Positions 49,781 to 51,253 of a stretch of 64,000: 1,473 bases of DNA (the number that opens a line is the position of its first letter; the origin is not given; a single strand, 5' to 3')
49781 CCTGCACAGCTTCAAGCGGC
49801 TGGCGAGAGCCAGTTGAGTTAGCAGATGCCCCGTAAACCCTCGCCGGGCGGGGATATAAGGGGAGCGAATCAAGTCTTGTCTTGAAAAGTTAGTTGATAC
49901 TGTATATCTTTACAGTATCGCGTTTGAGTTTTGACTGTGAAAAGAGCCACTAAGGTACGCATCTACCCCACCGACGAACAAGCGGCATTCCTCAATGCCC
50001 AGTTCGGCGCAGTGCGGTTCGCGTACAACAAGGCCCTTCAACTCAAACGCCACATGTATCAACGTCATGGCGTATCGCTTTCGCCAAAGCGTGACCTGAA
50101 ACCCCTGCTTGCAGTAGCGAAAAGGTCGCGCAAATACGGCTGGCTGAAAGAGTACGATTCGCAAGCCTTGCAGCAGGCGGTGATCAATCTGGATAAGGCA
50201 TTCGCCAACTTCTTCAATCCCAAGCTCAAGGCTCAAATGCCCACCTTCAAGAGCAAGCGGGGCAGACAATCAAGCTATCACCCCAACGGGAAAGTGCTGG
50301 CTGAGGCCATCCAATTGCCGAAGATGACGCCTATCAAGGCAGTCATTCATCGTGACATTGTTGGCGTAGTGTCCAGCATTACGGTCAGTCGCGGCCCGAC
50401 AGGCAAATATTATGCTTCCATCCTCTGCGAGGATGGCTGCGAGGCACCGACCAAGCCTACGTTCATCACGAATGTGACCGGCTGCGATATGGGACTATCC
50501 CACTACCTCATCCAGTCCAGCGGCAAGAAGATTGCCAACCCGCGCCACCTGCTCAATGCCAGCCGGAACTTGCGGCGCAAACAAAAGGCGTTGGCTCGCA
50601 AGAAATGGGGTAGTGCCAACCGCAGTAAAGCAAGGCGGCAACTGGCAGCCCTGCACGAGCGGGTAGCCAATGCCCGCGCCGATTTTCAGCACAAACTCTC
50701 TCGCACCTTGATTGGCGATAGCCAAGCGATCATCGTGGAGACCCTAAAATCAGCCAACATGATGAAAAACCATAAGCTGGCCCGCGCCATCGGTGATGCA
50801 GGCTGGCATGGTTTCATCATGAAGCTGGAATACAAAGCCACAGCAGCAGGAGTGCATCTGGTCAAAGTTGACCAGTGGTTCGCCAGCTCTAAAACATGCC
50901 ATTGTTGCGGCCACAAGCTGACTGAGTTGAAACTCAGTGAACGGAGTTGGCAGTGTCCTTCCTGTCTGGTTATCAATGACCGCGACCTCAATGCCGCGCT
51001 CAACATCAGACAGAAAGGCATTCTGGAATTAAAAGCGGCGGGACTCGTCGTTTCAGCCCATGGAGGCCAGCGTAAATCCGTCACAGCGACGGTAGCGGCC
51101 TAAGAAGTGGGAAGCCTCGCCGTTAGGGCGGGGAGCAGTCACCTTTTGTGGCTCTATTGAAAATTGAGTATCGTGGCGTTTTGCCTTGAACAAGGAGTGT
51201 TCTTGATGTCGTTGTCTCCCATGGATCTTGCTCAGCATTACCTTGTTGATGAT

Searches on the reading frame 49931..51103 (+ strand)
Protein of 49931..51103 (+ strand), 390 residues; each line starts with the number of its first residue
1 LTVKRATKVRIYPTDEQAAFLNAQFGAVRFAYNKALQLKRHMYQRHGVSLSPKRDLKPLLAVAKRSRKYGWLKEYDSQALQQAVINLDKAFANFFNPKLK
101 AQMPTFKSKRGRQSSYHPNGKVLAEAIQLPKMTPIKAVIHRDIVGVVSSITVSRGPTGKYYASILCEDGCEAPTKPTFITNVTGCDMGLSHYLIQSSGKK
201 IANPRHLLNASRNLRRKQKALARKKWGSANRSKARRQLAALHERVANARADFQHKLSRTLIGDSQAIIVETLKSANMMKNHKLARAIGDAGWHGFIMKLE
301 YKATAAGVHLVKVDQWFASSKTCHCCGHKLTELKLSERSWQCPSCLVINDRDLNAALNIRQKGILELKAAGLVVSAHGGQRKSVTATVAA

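Call 8: search_protein_families(library=pfam, proteins=[window:49931-51103:+], max_evalue=0.001)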
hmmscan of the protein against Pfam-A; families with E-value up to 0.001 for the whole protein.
window:49931-51103:+ (390 aa): 3 families
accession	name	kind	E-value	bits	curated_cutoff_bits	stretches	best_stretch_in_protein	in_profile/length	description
PF07282.18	Cas12f1-like_TNB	-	6.5e-23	81.1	26.3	1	292-359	1-60/60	Cas12f1-like, TNB domain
PF01385.25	OrfB_IS605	-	9.3e-22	77.9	30.5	1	172-280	8-119/120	Probable transposase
PF12323.14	HTH_OrfB_IS605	-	1e-17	63.7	21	1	1-47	1-46/47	Helix-turn-helix domain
